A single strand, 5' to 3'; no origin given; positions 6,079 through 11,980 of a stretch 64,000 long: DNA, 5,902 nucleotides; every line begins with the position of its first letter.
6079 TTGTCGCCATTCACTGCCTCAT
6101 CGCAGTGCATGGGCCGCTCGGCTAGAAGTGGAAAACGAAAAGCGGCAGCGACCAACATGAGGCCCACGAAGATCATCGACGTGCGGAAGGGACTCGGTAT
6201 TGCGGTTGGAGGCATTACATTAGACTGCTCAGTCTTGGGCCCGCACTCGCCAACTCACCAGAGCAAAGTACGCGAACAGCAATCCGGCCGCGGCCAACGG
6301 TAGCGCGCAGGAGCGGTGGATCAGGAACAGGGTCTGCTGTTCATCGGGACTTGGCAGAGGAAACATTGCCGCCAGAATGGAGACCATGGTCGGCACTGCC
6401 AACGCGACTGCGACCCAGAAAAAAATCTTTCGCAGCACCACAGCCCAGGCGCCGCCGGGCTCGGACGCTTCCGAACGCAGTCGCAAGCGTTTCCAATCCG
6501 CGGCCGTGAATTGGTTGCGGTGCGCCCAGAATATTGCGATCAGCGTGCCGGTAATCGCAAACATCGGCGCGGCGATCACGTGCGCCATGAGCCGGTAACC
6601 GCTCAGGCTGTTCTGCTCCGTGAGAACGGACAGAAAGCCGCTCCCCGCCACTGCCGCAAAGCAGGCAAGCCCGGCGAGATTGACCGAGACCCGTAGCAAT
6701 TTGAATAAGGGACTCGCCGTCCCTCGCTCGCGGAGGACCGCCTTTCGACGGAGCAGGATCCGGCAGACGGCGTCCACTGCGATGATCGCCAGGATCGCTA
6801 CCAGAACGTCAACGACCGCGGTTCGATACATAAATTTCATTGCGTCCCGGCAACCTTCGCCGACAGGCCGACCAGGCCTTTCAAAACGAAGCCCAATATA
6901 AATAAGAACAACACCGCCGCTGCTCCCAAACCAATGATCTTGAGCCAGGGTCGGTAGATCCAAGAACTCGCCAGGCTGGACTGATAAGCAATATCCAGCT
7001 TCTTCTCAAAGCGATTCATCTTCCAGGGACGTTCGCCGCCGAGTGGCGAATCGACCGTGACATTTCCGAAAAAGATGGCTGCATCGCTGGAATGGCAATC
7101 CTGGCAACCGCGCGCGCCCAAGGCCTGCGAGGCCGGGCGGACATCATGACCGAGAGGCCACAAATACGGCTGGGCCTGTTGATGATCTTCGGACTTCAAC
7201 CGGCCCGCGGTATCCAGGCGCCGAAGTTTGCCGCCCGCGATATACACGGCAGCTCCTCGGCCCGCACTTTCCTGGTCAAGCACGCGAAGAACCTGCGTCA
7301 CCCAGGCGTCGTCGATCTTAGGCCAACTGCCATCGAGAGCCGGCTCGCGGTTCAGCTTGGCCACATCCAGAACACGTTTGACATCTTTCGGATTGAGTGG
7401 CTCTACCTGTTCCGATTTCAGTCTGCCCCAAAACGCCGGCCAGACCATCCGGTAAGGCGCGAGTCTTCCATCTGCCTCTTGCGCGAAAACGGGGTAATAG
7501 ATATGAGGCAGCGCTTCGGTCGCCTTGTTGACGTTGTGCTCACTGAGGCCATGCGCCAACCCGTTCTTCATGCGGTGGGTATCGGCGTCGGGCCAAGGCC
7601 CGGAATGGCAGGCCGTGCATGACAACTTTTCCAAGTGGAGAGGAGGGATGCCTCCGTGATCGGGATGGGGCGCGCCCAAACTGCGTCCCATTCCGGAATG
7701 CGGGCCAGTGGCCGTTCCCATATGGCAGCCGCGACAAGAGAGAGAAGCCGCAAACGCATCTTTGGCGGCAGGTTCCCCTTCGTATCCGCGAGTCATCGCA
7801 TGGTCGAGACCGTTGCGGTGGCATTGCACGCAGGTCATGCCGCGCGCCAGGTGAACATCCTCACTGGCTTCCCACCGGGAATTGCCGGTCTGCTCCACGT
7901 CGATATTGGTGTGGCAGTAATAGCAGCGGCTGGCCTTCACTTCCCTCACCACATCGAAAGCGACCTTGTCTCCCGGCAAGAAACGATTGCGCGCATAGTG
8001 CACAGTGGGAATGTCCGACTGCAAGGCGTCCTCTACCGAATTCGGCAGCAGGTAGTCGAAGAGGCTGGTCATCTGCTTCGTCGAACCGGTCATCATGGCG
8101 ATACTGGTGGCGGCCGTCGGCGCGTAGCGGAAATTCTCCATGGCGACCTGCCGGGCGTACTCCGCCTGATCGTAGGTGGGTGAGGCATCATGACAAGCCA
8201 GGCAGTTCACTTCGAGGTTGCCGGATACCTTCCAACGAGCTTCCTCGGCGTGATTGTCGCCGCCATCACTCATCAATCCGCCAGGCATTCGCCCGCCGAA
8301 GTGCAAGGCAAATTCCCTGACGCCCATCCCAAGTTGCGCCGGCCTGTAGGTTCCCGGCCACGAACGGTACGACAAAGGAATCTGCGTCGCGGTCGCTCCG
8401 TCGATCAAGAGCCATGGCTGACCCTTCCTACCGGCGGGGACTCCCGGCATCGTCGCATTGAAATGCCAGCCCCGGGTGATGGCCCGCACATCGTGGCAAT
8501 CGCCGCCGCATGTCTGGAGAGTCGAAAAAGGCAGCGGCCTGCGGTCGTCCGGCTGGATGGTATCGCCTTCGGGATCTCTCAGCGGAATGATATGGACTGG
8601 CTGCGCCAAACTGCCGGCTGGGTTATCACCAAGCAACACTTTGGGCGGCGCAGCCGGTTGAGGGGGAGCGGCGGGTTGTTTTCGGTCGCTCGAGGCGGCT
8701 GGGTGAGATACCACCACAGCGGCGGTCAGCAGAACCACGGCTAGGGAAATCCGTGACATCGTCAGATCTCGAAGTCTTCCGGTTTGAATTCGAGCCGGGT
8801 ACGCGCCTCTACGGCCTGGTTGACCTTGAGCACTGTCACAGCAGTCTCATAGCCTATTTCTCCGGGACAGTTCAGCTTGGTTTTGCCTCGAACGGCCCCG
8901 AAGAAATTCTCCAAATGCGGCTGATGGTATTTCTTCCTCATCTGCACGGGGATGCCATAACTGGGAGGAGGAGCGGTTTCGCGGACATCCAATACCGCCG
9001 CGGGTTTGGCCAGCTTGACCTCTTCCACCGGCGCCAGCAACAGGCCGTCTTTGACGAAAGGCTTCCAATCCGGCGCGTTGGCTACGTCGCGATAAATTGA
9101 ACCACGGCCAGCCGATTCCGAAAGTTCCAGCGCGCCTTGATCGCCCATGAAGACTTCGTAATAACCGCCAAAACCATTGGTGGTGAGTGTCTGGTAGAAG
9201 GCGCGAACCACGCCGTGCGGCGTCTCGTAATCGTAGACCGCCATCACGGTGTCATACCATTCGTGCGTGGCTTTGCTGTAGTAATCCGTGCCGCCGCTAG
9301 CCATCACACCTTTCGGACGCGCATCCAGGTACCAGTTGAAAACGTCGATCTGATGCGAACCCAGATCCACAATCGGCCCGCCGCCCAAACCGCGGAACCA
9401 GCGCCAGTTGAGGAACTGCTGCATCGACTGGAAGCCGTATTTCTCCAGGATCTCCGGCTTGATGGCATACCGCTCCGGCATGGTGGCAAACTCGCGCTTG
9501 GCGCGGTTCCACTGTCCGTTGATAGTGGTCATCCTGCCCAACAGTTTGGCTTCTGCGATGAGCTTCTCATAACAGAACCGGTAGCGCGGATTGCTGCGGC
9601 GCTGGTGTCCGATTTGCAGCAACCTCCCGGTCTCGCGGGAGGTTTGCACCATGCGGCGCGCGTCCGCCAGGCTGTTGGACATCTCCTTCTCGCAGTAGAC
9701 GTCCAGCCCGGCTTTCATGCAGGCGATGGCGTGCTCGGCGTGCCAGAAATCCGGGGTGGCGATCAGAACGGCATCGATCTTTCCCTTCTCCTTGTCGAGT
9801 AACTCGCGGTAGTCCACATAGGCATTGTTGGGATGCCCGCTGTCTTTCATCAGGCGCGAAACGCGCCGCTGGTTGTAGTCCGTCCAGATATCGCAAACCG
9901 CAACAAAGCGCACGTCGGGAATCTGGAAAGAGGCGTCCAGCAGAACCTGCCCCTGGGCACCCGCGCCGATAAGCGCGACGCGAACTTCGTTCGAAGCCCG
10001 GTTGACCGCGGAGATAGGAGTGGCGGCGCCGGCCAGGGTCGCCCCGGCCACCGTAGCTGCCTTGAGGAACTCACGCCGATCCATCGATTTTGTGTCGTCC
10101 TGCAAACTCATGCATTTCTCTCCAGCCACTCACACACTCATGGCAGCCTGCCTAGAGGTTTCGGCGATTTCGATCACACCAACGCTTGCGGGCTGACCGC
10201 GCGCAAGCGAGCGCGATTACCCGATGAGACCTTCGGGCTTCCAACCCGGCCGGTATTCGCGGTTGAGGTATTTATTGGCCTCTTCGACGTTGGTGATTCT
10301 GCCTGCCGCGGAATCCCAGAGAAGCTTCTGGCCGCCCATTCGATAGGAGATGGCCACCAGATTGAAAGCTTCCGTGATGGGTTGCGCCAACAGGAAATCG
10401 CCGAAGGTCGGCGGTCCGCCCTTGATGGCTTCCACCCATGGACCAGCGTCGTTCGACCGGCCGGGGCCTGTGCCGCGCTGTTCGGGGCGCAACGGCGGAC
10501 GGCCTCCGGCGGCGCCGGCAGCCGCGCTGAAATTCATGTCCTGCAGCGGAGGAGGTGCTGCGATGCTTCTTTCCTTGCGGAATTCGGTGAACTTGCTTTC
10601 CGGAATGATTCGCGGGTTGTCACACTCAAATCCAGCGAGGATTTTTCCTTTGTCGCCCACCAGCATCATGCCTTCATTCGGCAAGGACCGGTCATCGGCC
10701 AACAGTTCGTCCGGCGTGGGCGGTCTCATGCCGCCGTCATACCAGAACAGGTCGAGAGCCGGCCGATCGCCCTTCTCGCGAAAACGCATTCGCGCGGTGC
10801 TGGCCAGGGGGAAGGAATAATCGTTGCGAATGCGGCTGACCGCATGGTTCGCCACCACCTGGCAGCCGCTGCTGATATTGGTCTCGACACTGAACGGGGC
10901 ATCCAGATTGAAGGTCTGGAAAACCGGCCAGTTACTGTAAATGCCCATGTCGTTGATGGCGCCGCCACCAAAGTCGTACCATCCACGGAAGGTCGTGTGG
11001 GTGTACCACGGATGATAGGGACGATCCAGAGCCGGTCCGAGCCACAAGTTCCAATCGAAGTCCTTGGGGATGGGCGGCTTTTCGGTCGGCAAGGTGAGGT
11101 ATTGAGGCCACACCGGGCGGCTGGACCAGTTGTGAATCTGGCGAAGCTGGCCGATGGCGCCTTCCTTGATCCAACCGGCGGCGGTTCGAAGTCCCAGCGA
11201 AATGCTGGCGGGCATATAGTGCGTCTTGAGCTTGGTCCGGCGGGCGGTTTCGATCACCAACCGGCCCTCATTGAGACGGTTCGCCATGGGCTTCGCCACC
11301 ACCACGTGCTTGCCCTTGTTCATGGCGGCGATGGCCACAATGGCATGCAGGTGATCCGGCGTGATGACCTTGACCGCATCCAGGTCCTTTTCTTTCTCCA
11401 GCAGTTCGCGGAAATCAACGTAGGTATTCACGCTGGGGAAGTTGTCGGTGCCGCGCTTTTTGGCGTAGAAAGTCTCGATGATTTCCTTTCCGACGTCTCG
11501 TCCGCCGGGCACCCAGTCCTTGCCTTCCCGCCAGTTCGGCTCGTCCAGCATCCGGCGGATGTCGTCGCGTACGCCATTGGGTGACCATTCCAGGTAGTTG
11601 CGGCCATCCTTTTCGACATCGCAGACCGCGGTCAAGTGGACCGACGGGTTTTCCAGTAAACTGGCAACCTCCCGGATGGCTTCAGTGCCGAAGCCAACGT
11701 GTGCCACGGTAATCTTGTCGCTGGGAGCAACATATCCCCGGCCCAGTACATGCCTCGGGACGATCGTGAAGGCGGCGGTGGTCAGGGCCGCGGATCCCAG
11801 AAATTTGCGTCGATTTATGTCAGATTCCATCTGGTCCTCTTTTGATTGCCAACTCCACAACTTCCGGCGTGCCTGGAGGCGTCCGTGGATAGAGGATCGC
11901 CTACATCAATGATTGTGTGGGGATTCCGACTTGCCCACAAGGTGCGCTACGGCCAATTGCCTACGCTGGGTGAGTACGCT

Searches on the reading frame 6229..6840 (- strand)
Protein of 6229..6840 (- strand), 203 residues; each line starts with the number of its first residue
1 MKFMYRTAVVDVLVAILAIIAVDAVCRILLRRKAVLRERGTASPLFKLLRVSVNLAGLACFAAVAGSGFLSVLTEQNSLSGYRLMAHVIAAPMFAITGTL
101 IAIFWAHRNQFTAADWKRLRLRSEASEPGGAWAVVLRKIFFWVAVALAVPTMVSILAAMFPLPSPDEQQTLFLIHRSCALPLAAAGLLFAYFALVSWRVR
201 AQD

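Call 85: search_protein_families(library=pfam, proteins=[window:6229-6840:-], max_evalue=0.01)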
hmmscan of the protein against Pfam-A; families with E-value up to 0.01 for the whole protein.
window:6229-6840:- (203 aa): 2 families
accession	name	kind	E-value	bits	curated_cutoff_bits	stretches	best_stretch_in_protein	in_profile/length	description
PF01292.26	Ni_hydr_CYTB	-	0.0011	19.2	30.1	1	59-200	15-169/179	Prokaryotic cytochrome b561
PF06271.18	RDD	-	0.0036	18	24.1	0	74-170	36-130/137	RDD family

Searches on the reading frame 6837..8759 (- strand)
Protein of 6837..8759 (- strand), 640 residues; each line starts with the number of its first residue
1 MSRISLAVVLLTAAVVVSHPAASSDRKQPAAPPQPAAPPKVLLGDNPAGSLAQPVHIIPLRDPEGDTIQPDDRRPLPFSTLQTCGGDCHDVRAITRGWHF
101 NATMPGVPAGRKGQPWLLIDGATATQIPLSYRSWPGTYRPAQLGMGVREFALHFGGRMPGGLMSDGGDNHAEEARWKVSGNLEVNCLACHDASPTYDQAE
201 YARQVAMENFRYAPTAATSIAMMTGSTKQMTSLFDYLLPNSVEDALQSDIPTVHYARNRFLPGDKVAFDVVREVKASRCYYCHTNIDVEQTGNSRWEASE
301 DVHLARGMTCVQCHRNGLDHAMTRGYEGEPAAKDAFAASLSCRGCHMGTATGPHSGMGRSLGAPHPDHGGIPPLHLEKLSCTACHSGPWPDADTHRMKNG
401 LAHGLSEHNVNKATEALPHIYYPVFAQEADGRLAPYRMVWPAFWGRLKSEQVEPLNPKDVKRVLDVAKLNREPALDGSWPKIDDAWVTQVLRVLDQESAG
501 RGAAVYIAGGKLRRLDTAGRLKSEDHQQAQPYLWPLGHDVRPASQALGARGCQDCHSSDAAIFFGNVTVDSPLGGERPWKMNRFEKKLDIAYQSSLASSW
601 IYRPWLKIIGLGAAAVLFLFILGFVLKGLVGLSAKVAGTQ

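Call 10: find_encoding_contigs(protein=window:6837-8759:-, flank=10000, max_places=1)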
Protein window:6837-8759:- (640 aa): 4 contigs read that carry it; 1 place shown.
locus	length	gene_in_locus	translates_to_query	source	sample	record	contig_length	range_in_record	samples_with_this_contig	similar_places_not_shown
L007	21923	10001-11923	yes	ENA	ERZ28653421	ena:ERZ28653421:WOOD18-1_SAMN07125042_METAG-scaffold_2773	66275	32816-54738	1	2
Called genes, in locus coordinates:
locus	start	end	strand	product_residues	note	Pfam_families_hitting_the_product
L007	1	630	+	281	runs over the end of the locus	PF01261:AP_endonuc_2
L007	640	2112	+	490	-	PF01408:GFO_IDH_MocA, PF19051:GFO_IDH_MocA_C2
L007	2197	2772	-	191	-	PF13701:DDE_Tnp_1_4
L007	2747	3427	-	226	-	PF13701:DDE_Tnp_1_4, PF01609:DDE_Tnp_1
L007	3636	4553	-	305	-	PF01210:NAD_Gly3P_dh_N (weak), PF02737:3HCDH_N, PF03446:NAD_binding_2 (weak), PF00725:3HCDH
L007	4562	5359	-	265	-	PF04199:Cyclase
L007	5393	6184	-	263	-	PF00106:adh_short, PF08659:KR, PF13561:adh_short_C2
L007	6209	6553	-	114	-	PF07883:Cupin_2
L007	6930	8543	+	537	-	PF01408:GFO_IDH_MocA, PF19051:GFO_IDH_MocA_C2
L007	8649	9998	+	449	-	PF01408:GFO_IDH_MocA, PF22725:GFO_IDH_MocA_C3, PF02894:GFO_IDH_MocA_C (weak)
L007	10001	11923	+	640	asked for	-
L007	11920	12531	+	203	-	-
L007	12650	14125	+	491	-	PF13231:PMT_2, PF02366:PMT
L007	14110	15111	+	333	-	PF02424:ApbE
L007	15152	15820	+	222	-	-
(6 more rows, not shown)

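Call 37: search_protein_families(library=ncbifam, proteins=[window:6837-8759:-], max_evalue=0.00001)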
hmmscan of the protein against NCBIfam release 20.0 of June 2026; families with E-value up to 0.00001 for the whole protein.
window:6837-8759:- (640 aa): 3 families
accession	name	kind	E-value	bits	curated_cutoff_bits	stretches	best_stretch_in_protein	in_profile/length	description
TIGR04314.1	methano7heme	equivalog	7.3e-08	31.6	250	1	182-394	105-289/494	methanogenesis multiheme c-type cytochrome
TIGR04315.1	octaheme_Shew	subfamily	4.4e-06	26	375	0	175-348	88-252/440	tetrathionate reductase family octaheme c-type cytochrome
NF033196.2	c_type_nonphoto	exception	9.2e-06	25.7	70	0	277-350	28-95/98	c-type cytochrome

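Call 85: search_protein_families(library=pfam, proteins=[window:6837-8759:-], max_evalue=0.01)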
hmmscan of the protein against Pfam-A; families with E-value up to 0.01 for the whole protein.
window:6837-8759:- (640 aa): 4 families
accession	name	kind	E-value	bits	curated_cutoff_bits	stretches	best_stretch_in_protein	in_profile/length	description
PF14522.11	Cytochrome_C7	-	1.9e-08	34.4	24.8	1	298-386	3-67/67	Cytochrome c7 and related cytochrome c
PF22113.1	Mtrc-MtrF_II-IV_dom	-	2.1e-06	27.8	30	1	179-348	23-165/176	Outer membrane cytochrome MtrC/MtrF-like, domains II/IV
PF14537.11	Cytochrom_c3_2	-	8.1e-06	26.7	25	0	277-348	7-66/79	Cytochrome c3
PF03264.19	Cytochrom_NNT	-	1.6e-05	25.2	24.1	1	269-322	118-171/174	NapC/NirT cytochrome c family, N-terminal region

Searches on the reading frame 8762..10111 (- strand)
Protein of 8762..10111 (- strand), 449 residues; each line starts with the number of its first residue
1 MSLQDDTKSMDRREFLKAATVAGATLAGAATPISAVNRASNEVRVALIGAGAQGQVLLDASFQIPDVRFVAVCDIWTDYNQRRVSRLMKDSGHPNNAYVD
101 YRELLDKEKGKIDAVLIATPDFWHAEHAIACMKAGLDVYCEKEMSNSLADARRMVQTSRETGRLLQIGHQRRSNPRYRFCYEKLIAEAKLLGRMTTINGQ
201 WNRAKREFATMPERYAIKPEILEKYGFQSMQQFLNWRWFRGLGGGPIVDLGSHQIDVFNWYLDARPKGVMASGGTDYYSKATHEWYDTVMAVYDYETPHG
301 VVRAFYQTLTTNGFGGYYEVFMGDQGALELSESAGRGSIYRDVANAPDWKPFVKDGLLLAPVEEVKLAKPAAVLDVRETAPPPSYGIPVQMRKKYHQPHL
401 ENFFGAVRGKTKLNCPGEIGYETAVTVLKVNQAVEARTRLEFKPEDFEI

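Call 36: search_protein_families(library=ncbifam, proteins=[window:8762-10111:-], max_evalue=0.00001)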
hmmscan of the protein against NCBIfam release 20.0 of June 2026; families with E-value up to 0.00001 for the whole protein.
window:8762-10111:- (449 aa): 7 families
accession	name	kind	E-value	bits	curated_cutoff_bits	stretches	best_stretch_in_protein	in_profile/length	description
NF040723.1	UDP-GlcNAcDh_Arch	equivalog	3.3e-24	86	450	1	43-198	1-145/302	UDP-N-acetylglucosamine 3-dehydrogenase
NF058561.1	BT_2158_fam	equivalog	6.1e-23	81.1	750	1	12-263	2-256/487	glycoside 3-dehydrogenase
TIGR04380.1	myo_inos_iolG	equivalog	6e-21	74.7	355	1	43-197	2-148/330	inositol 2-dehydrogenase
NF041392.1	XylDh_Gfo6_Halo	equivalog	6.9e-13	48.1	350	1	39-221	13-190/350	D-xylose 1-dehydrogenase Gfo6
NF052679.1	InsChiInosDhIolG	equivalog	1.7e-12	47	540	1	43-180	3-136/343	bifunctional inositol 2-dehydrogenase/D-chiro-inositol 1-dehydrogenase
NF052479.1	LevoglcsnDh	equivalog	4.2e-12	45.4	650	1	42-199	3-159/386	levoglucosan dehydrogenase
NF008607.0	PRK11579.1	subfamily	2.3e-07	30.2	330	1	109-205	62-156/346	oxidoreductase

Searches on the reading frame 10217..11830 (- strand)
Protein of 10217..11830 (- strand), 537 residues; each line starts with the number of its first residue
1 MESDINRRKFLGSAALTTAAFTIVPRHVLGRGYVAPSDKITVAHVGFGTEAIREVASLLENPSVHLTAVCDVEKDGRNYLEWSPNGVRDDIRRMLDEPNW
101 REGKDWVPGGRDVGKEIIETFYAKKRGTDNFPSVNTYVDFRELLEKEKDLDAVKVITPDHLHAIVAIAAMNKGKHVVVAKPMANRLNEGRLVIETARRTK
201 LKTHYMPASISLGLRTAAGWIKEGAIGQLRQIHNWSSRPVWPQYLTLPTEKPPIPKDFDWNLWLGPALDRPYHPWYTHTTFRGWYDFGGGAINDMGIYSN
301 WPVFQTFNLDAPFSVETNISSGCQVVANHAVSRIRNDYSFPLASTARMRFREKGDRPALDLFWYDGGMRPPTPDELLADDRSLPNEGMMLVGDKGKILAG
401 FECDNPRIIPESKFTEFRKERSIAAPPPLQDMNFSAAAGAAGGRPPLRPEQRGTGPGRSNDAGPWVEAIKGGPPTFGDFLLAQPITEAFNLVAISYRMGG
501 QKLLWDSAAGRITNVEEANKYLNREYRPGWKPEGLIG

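Call 27: search_protein_families(library=ncbifam, proteins=[window:10217-11830:-], max_evalue=1)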
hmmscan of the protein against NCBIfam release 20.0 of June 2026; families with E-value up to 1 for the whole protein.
window:10217-11830:- (537 aa): 11 families
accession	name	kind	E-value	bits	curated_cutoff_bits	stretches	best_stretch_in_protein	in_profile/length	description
NF058561.1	BT_2158_fam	equivalog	5.1e-84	282.6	750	2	121-424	68-365/487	glycoside 3-dehydrogenase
NF052479.1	LevoglcsnDh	equivalog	1.5e-12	46.9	650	1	128-232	53-157/386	levoglucosan dehydrogenase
NF040723.1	UDP-GlcNAcDh_Arch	equivalog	5.3e-12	45.9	450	1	134-201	47-112/302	UDP-N-acetylglucosamine 3-dehydrogenase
TIGR04380.1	myo_inos_iolG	equivalog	5.3e-09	35.4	355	1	132-242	47-158/330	inositol 2-dehydrogenase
NF008607.0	PRK11579.1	subfamily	2.7e-07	29.9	330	1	128-228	44-144/346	oxidoreductase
NF041392.1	XylDh_Gfo6_Halo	equivalog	1.2e-06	27.6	350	1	136-239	70-173/350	D-xylose 1-dehydrogenase Gfo6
NF007574.0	PRK10206.1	equivalog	0.0023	17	352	1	138-232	55-149/345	oxidoreductase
NF058563.1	BT_2159_fam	equivalog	0.034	13.2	650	1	145-230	58-144/350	disaccharide 3-dehydrogenase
TIGR01409.1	TAT_signal_seq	domain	0.046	14.1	16.7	1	5-24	1-20/29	twin-arginine translocation signal domain-containing protein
NF052679.1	InsChiInosDhIolG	equivalog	0.046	12.7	540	1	136-195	54-112/343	bifunctional inositol 2-dehydrogenase/D-chiro-inositol 1-dehydrogenase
NF009827.0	PRK13303.1-2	equivalog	0.11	11.7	226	1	142-208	18-83/267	aspartate dehydrogenase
